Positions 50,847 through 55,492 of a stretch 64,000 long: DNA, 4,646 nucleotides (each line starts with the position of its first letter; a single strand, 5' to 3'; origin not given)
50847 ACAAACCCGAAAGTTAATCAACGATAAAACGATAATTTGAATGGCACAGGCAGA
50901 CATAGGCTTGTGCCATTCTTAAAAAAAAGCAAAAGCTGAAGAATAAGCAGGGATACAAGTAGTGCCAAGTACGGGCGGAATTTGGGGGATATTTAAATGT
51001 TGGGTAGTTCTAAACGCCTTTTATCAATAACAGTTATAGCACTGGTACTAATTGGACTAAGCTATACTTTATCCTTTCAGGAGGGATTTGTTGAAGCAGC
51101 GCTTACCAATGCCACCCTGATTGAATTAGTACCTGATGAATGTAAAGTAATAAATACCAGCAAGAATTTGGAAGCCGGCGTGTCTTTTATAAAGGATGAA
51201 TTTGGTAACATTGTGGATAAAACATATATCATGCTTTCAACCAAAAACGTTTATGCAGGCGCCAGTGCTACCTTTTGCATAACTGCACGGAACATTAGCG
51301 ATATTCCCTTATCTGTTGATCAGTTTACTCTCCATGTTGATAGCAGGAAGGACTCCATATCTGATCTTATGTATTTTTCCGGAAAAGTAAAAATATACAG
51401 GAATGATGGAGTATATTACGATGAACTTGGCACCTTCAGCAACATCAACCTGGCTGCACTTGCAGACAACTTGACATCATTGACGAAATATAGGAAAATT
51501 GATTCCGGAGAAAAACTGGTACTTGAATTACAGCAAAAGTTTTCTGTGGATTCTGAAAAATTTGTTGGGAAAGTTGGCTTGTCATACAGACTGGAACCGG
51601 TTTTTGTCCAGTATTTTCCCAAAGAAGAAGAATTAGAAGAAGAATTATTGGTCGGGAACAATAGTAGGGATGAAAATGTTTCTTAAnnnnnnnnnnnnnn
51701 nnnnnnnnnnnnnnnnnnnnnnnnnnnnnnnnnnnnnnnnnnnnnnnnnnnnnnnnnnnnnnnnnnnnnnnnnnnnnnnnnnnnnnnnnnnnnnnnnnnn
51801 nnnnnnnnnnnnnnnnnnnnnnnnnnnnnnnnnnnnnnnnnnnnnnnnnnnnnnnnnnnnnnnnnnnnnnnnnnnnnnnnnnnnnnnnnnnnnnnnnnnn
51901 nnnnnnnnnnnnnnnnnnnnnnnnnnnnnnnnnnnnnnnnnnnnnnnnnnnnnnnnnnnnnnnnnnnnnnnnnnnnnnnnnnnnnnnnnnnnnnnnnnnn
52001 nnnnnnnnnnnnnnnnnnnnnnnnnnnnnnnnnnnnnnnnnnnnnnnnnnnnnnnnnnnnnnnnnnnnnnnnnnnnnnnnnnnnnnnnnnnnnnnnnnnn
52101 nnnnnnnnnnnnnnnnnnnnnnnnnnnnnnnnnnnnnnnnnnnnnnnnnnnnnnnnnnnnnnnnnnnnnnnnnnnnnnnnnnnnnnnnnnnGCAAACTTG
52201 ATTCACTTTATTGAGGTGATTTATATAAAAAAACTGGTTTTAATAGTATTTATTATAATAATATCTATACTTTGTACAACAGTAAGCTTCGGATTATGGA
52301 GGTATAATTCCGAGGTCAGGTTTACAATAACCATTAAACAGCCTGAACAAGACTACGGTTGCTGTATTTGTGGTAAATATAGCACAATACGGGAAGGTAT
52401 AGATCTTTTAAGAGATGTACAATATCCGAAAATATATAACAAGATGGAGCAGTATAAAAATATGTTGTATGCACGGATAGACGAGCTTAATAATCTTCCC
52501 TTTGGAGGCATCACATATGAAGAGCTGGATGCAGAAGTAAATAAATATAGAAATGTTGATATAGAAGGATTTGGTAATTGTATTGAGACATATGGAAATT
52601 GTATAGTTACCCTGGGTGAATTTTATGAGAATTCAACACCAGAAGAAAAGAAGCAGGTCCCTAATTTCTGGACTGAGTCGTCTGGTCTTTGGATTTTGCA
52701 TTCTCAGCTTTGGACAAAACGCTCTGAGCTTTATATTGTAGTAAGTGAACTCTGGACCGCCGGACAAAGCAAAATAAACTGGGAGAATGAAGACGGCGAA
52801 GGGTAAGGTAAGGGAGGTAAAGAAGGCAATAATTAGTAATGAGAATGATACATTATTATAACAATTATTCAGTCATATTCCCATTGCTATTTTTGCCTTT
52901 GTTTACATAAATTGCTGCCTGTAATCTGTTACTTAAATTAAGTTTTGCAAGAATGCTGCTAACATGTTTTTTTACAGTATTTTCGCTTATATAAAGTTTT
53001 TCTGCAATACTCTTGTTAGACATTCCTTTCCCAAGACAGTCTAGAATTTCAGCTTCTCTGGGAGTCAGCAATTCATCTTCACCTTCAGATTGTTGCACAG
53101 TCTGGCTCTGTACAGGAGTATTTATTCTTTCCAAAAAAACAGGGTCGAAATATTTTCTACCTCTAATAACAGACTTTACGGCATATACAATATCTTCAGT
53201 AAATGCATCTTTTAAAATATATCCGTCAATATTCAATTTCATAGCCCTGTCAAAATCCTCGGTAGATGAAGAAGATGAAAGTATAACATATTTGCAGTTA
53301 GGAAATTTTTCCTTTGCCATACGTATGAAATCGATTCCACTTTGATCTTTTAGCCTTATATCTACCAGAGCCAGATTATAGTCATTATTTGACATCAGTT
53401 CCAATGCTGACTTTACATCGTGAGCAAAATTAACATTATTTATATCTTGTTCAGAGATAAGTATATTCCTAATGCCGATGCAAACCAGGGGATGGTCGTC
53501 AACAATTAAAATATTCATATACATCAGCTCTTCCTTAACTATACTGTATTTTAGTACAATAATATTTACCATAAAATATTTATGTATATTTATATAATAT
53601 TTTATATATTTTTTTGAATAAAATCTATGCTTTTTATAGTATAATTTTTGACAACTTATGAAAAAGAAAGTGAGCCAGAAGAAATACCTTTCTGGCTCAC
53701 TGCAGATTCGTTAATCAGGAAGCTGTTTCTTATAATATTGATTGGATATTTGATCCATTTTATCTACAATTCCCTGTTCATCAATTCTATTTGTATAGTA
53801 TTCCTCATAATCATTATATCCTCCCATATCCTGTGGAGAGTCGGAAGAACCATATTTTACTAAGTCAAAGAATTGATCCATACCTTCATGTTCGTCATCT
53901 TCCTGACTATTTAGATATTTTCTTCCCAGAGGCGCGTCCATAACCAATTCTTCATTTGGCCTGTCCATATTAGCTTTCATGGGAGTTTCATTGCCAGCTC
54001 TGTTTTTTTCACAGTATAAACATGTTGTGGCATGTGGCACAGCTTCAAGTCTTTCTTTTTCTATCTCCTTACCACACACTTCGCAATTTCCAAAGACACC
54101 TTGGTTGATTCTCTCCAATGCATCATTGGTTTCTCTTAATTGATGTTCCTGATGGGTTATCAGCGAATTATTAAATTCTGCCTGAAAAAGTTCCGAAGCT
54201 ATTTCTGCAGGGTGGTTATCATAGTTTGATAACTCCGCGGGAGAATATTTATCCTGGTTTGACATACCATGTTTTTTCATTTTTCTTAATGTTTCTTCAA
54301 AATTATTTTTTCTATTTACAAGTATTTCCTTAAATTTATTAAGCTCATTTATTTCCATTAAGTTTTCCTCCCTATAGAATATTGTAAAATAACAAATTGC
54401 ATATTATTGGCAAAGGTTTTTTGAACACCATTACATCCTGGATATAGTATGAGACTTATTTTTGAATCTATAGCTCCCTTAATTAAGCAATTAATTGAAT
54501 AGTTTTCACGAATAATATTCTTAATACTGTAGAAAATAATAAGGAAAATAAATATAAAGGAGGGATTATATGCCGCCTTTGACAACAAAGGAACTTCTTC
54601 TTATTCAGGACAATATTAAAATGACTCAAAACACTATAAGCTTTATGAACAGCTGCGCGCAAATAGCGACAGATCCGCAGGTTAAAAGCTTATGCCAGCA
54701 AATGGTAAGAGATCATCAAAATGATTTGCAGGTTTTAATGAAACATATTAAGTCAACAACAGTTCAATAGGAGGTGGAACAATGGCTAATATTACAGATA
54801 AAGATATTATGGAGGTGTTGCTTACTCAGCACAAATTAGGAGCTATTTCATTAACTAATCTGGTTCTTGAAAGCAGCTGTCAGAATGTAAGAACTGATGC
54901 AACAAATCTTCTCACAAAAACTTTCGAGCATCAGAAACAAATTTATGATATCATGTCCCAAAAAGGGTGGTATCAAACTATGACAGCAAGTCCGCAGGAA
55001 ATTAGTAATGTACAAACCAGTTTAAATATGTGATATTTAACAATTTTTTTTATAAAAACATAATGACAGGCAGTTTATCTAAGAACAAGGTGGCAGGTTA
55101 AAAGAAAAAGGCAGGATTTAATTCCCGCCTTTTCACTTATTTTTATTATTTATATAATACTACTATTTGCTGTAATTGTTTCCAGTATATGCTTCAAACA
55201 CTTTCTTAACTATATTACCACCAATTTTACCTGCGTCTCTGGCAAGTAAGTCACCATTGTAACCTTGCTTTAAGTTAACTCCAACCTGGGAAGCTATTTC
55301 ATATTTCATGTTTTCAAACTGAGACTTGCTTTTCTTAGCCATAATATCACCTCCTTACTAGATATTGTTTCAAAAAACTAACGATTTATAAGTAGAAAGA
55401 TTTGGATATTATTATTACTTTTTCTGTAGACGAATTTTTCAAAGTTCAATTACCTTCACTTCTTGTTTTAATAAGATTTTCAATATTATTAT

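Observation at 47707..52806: SipW-type peptidase, bitopic membrane protein, three TasA/camelysin-like paralogs and an anchored heptad-repeat protein: candidate undescribed extracellular fibre system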

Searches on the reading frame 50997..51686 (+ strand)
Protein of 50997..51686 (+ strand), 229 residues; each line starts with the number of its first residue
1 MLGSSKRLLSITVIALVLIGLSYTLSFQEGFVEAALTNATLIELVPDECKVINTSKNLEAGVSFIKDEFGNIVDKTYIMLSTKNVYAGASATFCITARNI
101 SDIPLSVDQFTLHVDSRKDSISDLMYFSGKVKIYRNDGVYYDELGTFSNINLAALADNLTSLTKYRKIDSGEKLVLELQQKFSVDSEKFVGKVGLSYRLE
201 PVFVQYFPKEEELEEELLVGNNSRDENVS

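Call 3: search_protein_families(library=pfam, proteins=[window:50997-51686:+], max_evalue=1)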
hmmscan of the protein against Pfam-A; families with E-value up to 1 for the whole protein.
window:50997-51686:+ (229 aa): 0 families

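Call 4: search_protein_families(library=ncbifam, proteins=[window:50997-51686:+], max_evalue=1)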
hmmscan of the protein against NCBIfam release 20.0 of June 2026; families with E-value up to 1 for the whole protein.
window:50997-51686:+ (229 aa): 0 families

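Call 6: search_solved_structures(query=window:50997-51686:+, max_evalue=10)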
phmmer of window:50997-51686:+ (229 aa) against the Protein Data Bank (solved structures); distinct sequences matched with E-value up to 10: 1.
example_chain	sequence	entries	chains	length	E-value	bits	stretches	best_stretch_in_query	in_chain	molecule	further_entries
2a6q_A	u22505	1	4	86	0.86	12.3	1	37-85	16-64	Antitoxin yefM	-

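Call 54: search_solved_structures(query=A4, max_evalue=10, show_alignments=1)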
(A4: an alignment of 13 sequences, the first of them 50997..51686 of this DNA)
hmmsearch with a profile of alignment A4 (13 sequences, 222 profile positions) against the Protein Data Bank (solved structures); distinct sequences matched with E-value up to 10: 1.
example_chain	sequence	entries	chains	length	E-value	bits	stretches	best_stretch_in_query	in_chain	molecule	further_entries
36za_qs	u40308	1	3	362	0.025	17.1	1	36-153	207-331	Tail terminator gp51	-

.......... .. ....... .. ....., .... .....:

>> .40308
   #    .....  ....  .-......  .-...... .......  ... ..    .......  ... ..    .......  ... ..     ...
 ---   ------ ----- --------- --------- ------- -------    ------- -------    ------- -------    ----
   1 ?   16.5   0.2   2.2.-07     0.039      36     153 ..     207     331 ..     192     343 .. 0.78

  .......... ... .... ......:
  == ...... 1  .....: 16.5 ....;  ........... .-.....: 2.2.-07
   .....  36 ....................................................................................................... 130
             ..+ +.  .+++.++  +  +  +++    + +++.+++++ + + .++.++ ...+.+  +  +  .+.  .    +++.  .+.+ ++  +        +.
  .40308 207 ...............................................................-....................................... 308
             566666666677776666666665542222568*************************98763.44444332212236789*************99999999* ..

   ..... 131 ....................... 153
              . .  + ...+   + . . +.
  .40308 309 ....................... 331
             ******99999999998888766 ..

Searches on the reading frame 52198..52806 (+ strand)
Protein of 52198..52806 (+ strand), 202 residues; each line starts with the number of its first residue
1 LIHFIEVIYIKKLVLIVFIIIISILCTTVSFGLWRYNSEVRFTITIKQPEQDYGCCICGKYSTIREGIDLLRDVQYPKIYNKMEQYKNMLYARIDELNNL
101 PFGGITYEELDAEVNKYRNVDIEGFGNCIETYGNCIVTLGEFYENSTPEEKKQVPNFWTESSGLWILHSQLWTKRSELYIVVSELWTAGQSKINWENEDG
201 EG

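Call 3: search_protein_families(library=pfam, proteins=[window:52198-52806:+], max_evalue=1)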
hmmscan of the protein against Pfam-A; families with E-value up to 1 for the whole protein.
window:52198-52806:+ (202 aa): 2 families
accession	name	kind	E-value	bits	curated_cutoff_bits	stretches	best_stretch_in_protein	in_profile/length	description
PF13945.11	NST1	-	0.041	14.4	25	1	54-91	146-180/193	Salt tolerance down-regulator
PF05823.17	Gp-FAR-1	-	0.066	14.1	29.2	0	60-99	35-73/149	Nematode fatty acid retinoid binding protein (Gp-FAR-1)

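Call 4: search_protein_families(library=ncbifam, proteins=[window:52198-52806:+], max_evalue=1)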
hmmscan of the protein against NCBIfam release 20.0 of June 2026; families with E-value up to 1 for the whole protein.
window:52198-52806:+ (202 aa): 1 family
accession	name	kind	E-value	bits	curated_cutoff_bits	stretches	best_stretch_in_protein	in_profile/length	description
TIGR03272.1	methan_mark_6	hypoth_equivalog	0.15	11.9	125.95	1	32-87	13-66/132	methanogenesis marker 6 protein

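Call 30: find_homologous_proteins(query=window:52198-52806:+, max_evalue=0.001)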
Query window:52198-52806:+ (202 aa): 14 proteins with E <= 0.001 among 84 candidates.
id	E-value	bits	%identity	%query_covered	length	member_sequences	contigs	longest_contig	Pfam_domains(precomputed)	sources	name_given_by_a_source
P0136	3.3e-84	300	65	97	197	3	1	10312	-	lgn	-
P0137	2.0e-72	261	57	95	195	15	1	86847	-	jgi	jgi:hypothetical protein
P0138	2.1e-71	258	100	56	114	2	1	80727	-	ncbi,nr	ncbi:MAG TPA: hypothetical protein GXX20_09625 [Clostridiaceae bacterium]|nr:hypothetical protein [C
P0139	2.8e-71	258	59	91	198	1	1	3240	-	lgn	-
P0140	4.2e-66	241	56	92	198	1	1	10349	-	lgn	-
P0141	8.2e-66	240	61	86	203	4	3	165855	-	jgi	jgi:hypothetical protein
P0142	6.8e-65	237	53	94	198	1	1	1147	-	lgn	-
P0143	2.0e-61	225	54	92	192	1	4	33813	-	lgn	-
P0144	1.4e-59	219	53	93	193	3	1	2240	-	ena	-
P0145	3.6e-59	218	52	93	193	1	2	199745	-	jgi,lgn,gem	-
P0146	7.6e-55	204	50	92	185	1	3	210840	-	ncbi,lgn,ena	-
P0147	2.0e-53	199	49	93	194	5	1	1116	-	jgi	-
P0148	5.0e-48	182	47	89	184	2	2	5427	-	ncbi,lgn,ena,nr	ncbi:MAG: hypothetical protein GX922_02550 [Firmicutes bacterium]|nr:hypothetical protein [Bacillota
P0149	1.8e-43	167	56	68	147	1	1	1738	-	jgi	jgi:hypothetical protein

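Call 42: predict_structure(alignment_id=A3)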
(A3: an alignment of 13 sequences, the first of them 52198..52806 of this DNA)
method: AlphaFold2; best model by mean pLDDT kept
length: 202 residues; sequences in the alignment: 13
mean_pLDDT: 83.8   pTM: 0.67
mean pLDDT of the five models: 83.8, 82.5, 82.5, 81.8, 80.1
residues with pLDDT >= 90: 129; 70-90: 29; 50-70: 23; < 50: 21
segments of 3 or more residues with pLDDT < 50: 37-52, 200-202
pLDDT, mean of each block of 10 residues (from residue 1): 61 82 76 49 42 62 92 94 96 96 94 93 92 95 95 96 98 98 97 78 37
secondary structure, 60 per line:
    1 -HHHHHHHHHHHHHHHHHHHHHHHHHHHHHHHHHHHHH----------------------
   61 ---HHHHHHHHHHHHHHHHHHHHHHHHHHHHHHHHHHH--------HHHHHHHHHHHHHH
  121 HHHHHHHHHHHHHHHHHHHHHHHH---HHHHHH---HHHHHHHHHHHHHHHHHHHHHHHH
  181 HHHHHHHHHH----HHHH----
elements in order: H2-38 H64-98 H107-144 H148-153 H157-190 H195-198

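Call 47: fold_search(model_id=the predicted structure, library=pdb)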
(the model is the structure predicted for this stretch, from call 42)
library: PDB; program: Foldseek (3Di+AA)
matches with E <= 10: 364; with E <= 0.001: 0
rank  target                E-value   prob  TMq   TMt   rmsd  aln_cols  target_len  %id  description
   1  2kc3_MODEL_1_A        3.1e-01  0.44  0.26  0.28  10.2       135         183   20  NMR solution structure of complete receptor binding domain of human apolipoprotein E (released 2009-04-14)
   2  5jsn_B                5.3e-01  0.94  0.40  0.63   4.3       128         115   14  Bcl2-inhibitor complex (released 2016-11-16)
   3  6z0c_A                5.3e-01  0.21  0.24  0.24  23.6       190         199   10  Structure of in silico modelled artificial Maquette-3 protein (released 2021-03-17)
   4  6r2g_A                5.6e-01  0.28  0.25  0.32  13.3       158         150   11  Crystal structure of a single-chain protein mimetic of the gp41 NHR trimer in complex with the synthetic CHR peptide C (released 2019-07-10)
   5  9clb_F                6.9e-01  0.85  0.40  0.64   4.1       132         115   17  Crystal structure of Bak bound to the inhibitory aBAK (released 2025-07-16)
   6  8ek4_A                6.9e-01  0.80  0.40  0.55   4.8       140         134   15  De novo designed ice-binding proteins from twist-constrained helices (released 2023-07-12)
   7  6z0c_C                6.9e-01  0.23  0.25  0.26  23.4       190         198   10  Structure of in silico modelled artificial Maquette-3 protein (released 2021-03-17)
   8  9qwr_B                7.7e-01  0.60  0.36  0.41   8.2       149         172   11  MIC60 helical bundle dimer (released 2026-02-25)
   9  8ek4_B                8.1e-01  0.82  0.43  0.59   4.4       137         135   15  De novo designed ice-binding proteins from twist-constrained helices (released 2023-07-12)
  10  6z0c_B                8.1e-01  0.18  0.25  0.26  22.7       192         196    9  Structure of in silico modelled artificial Maquette-3 protein (released 2021-03-17)
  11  5nl6_B                1.1e+00  0.20  0.26  0.24   9.6       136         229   14  The crystal structure of the two spectrin repeat domains from Entamoeba histolytica (released 2018-05-16)
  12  9bi4_C                1.1e+00  0.11  0.18  0.09  26.3       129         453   13  cryo EM structure of dsDNA bound Mre11-Rad50 complex (released 2025-01-15)
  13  3lf9                  1.2e+00  0.41  0.33  0.48   5.1       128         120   16  Crystal structure of HIV epitope-scaffold 4E10_D0_1IS1A_001_C (released 2010-09-22)
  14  4l8i_A                1.3e+00  0.51  0.34  0.53   6.2       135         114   12  Crystal structure of RSV epitope scaffold FFL_005 (released 2014-02-12)
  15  3uun_A                1.3e+00  0.33  0.28  0.45   9.3       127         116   11  Crystal Structure of N-terminal first spectrin repeat of dystrophin (released 2012-09-19)
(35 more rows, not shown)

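Call 66: search_protein_representatives(alignment_id=A3)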
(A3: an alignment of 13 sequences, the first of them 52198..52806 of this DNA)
Query: 13 sequences, 195 profile positions. Proteins with E-value up to 0.001 (for the whole library): 25; up to 1e-10: 15; up to 1e-30: 10. The best 25 are listed.
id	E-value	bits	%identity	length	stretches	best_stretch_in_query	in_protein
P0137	2.3e-94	331.0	-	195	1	2-192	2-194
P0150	2.6e-77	275.3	-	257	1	2-194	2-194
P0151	1.4e-68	246.8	-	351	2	14-191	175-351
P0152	1.4e-63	230.6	-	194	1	7-188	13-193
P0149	1.7e-62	227.0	-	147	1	55-194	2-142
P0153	8.7e-61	221.4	-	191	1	6-188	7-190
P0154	1.1e-53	198.2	-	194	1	5-190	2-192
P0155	8.4e-52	192.1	-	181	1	4-190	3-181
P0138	1.3e-50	188.2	-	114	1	83-193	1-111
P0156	3.2e-44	167.4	-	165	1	25-188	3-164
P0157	3.3e-28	115.1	-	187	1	5-184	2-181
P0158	3.8e-26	108.4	-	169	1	22-187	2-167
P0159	7.1e-21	91.2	-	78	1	118-191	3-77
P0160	1.6e-16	76.9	-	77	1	116-187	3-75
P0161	7.0e-16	74.9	-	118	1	38-157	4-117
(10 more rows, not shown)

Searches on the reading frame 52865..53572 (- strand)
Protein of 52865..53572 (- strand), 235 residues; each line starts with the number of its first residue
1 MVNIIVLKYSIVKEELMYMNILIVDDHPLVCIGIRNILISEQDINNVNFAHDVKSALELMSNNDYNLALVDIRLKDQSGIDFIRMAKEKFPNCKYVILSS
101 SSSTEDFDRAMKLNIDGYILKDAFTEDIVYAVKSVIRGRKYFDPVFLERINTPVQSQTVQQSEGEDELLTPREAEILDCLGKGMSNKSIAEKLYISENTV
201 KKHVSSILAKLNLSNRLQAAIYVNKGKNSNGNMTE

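Call 3: search_protein_families(library=pfam, proteins=[window:52865-53572:-], max_evalue=1)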
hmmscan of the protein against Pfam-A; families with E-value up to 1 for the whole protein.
window:52865-53572:- (235 aa): 16 families
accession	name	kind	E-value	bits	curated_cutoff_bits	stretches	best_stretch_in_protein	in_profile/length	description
PF00072.30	Response_reg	-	2.3e-21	76.5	30.2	1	21-132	1-110/111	Response regulator receiver domain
PF00196.25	GerE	-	9.6e-20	70.4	23.5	1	168-222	2-56/57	Bacterial regulatory proteins, luxR family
PF08281.18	Sigma70_r4_2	-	2.7e-05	24.2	25.7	1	169-211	11-54/54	Sigma-70, region 4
PF04545.22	Sigma70_r4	-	0.00073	19.4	24.1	1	169-211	5-48/50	Sigma-70, region 4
PF13412.12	HTH_24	-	0.00077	19.4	21.9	1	176-205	8-39/48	Winged helix-turn-helix DNA-binding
PF08279.18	HTH_11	-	0.011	16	25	1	173-224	2-49/55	HTH domain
PF12840.13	HTH_20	-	0.018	15.5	27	1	174-208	7-42/51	Helix-turn-helix domain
PF14493.12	HTH_40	-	0.019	15.7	27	1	177-210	6-39/89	Helix-turn-helix domain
PF04967.18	HTH_10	-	0.029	14.6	23.1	1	184-211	24-51/53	HTH DNA binding domain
PF13384.12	HTH_23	-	0.034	14.4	24.6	1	174-202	8-36/50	Homeodomain-like domain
PF05307.16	Bundlin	-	0.068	13.8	22.3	1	127-220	18-109/151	Bundlin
PF05043.19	Mga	-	0.1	13.6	21.1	1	182-211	29-58/87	Mga helix-turn-helix domain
PF13936.12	HTH_38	-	0.13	12.5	27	1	175-204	12-41/44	Helix-turn-helix domain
PF13556.12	HTH_30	-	0.15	12.3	27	1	181-209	10-38/59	PucR C-terminal helix-turn-helix domain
PF20912.2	RPC3_helical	-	0.19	12.6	27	1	157-191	14-54/64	DNA-directed RNA polymerase III subunit RPC3, helical hairpin domain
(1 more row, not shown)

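Call 4: search_protein_families(library=ncbifam, proteins=[window:52865-53572:-], max_evalue=1)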
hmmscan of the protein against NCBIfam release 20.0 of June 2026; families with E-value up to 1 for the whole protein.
window:52865-53572:- (235 aa): 119 families (the best 25 are shown)
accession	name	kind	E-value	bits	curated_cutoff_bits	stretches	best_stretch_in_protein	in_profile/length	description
NF007935.0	PRK10651.1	equivalog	3.9e-41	140.6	250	1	19-226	7-213/216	two-component system response regulator NarL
NF052445.1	RespRegMctR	equivalog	7.9e-39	133.2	300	1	20-216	3-192/205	two-component system response regulator MctR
NF007708.0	PRK10403.1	equivalog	4.3e-36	124.4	343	1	16-223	4-208/215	nitrate/nitrite response regulator protein NarP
NF047785.1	respo_reg_MadR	equivalog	6.7e-36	123.6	300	1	20-223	2-202/209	MadR family response regulator transcription factor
NF011896.0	PRK15369.1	equivalog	4e-30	105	242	1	17-215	2-196/211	two component system response regulator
NF007403.0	PRK09935.1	equivalog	2.1e-26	92.8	271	1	20-216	5-197/210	fimbria biosynthesis transcriptional regulator FimZ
NF041830.1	RR_TF_ErdR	exception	3.3e-23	82.5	390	1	20-224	3-206/213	response regulator transcription factor ErdR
NF007018.1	PRK09483.1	equivalog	3.3e-23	82.5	280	1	19-216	2-196/217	UvrY/SirA/GacA family response regulator transcription factor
NF007505.1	PRK10100.1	equivalog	3.2e-21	75.9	250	1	51-225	29-201/204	biofilm master transcriptional regulator CsgD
NF007419.0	PRK09958.1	equivalog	3.7e-20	72.4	251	1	19-222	1-197/204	acid-sensing system DNA-binding response regulator EvgA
NF008098.0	PRK10840.1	equivalog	5.4e-19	68.5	235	1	18-222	3-204/216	response regulator transcription factor RcsB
NF007685.0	PRK10360.1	equivalog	3.4e-17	62.9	258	1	20-220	3-189/196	response regulator transcription factor UhpA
TIGR03020.2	EpsA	equivalog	2.2e-14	53.7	170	1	147-220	167-242/247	XrtB/PEP-CTERM-associated transcriptional regulator EpsA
NF010684.1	PRK14084.1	equivalog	9.2e-13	48.5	375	1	19-143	1-123/254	response regulator transcription factor LytR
NF006900.1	PRK09390.1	equivalog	2.7e-12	46.7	255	1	20-215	6-189/203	response regulator FixJ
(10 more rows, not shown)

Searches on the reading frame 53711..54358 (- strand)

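Call 60: search_protein_families(library=pfam, proteins=[window:53711-54358:-], max_evalue=0.001)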
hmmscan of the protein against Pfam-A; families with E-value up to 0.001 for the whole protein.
window:53711-54358:- (215 aa): 1 family
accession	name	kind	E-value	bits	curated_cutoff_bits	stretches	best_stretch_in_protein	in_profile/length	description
PF01258.23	zf-dskA_traR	-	2.3e-09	37.5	24.9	1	89-116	3-30/36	Prokaryotic dksA/traR C4-type zinc finger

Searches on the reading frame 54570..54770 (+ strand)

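Call 60: search_protein_families(library=pfam, proteins=[window:54570-54770:+], max_evalue=0.001)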
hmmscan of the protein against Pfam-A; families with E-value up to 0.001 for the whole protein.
window:54570-54770:+ (66 aa): 1 family
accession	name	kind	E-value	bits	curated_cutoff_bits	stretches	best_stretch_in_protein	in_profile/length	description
PF09537.16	DUF2383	-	0.00017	22.1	30.8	1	12-62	6-56/111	Domain of unknown function (DUF2383)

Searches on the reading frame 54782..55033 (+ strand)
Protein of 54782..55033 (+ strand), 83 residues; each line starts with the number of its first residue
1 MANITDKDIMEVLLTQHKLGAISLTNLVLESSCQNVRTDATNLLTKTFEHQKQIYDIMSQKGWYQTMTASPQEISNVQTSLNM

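Call 60: search_protein_families(library=pfam, proteins=[window:54782-55033:+], max_evalue=0.001)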
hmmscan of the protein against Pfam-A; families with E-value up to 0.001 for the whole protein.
window:54782-55033:+ (83 aa): 1 family
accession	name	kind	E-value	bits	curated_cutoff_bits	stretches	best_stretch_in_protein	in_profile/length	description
PF07875.18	Coat_F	-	1.4e-18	67.3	25.7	1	5-66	1-62/63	Coat F domain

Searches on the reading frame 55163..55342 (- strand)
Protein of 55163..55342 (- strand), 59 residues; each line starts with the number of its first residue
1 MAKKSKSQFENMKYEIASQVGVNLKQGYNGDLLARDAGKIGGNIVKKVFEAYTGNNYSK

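Call 60: search_protein_families(library=pfam, proteins=[window:55163-55342:-], max_evalue=0.001)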
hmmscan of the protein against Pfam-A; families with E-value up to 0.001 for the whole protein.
window:55163-55342:- (59 aa): 1 family
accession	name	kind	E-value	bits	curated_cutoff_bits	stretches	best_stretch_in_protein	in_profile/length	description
PF00269.25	SASP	-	1e-17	64.3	22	1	3-52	6-55/59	Small, acid-soluble spore proteins, alpha/beta type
